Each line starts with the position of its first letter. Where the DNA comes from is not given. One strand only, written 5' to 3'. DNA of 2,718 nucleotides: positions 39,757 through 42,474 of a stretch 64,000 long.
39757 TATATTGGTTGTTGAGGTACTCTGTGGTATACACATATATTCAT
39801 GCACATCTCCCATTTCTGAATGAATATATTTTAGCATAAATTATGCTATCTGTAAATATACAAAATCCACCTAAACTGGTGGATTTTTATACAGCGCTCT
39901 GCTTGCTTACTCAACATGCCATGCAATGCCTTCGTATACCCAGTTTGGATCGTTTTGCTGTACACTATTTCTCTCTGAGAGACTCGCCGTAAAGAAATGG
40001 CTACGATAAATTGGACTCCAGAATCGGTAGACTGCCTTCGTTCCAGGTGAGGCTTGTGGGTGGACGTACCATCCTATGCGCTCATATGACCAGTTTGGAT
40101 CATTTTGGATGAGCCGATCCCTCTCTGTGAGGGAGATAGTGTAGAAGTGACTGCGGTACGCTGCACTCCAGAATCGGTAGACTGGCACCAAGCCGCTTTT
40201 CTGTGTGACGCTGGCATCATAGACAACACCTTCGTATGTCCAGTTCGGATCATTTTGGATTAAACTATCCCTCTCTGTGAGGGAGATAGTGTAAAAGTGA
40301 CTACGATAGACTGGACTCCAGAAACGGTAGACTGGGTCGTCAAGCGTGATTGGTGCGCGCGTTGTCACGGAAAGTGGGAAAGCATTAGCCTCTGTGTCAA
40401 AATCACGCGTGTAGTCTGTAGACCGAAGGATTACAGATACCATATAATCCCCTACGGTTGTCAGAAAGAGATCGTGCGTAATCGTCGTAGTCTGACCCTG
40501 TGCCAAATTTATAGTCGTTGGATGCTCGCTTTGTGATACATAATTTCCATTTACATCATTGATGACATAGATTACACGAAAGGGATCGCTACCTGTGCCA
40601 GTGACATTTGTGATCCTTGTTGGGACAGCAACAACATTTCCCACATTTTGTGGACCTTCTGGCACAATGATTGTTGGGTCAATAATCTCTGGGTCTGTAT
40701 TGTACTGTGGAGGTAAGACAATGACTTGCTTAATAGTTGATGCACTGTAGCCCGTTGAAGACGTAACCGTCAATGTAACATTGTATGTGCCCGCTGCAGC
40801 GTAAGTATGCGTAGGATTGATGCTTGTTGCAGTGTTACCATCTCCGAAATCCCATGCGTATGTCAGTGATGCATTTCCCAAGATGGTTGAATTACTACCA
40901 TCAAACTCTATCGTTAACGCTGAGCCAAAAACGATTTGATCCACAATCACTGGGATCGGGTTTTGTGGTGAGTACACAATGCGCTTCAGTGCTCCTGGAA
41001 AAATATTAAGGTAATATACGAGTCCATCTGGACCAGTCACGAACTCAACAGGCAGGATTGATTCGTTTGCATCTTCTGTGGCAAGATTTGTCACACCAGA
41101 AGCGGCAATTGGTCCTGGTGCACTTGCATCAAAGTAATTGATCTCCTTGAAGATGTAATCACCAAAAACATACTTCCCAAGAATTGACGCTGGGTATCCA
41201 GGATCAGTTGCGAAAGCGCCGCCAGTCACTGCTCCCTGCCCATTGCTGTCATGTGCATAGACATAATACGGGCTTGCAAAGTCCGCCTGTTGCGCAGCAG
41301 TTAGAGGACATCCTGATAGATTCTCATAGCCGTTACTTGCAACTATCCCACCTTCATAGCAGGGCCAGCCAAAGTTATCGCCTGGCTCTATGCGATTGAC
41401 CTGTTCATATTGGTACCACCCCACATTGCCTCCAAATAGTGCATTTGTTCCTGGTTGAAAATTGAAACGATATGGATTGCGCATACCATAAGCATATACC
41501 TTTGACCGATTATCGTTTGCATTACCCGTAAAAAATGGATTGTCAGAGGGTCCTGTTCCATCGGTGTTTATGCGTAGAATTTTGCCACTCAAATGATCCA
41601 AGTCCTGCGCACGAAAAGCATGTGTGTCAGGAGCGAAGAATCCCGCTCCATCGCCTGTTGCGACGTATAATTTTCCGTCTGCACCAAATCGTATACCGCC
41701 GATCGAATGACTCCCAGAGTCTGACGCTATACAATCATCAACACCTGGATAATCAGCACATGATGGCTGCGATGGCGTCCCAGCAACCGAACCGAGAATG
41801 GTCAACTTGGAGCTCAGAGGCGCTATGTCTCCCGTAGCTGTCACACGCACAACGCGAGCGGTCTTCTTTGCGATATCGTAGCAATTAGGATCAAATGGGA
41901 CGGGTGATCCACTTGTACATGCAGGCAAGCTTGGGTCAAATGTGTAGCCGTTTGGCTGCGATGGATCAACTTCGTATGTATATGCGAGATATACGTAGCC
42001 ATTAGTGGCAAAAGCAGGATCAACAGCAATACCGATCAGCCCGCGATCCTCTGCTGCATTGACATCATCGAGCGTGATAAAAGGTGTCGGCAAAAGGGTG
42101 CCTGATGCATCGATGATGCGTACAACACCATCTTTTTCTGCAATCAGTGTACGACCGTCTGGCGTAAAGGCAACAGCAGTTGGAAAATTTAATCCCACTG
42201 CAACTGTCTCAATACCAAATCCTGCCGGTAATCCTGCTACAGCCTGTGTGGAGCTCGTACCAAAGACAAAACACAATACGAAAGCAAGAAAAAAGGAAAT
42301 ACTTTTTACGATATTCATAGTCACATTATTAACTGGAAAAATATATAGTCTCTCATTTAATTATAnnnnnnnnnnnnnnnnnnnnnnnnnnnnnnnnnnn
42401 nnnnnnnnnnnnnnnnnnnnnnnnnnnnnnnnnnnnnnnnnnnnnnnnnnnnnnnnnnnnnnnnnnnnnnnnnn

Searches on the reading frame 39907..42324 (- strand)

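Call 22: search_protein_families(library=pfam, proteins=[window:39907-42324:-], max_evalue=0.001)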
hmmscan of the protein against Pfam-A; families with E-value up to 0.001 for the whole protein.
window:39907-42324:- (805 aa): 5 families
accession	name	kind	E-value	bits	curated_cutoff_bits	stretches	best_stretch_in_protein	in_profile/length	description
PF18885.6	DUF5648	-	3.7e-61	205.7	25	2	664-804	1-133/134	Domain of unknown function (DUF5648)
PF07995.17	GSDH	-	1.4e-44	153.2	25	2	201-359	109-252/332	Glucose / Sorbosone dehydrogenase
PF18911.6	PKD_4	-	6.5e-21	74.6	27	1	455-533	3-81/85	PKD domain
PF00801.26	PKD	-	7.6e-12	45.5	23.5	1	485-533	28-78/80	PKD domain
PF21071.3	LARP1_HEAT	-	0.00042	20.9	27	0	761-793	38-70/149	LARP1 HEAT repeat region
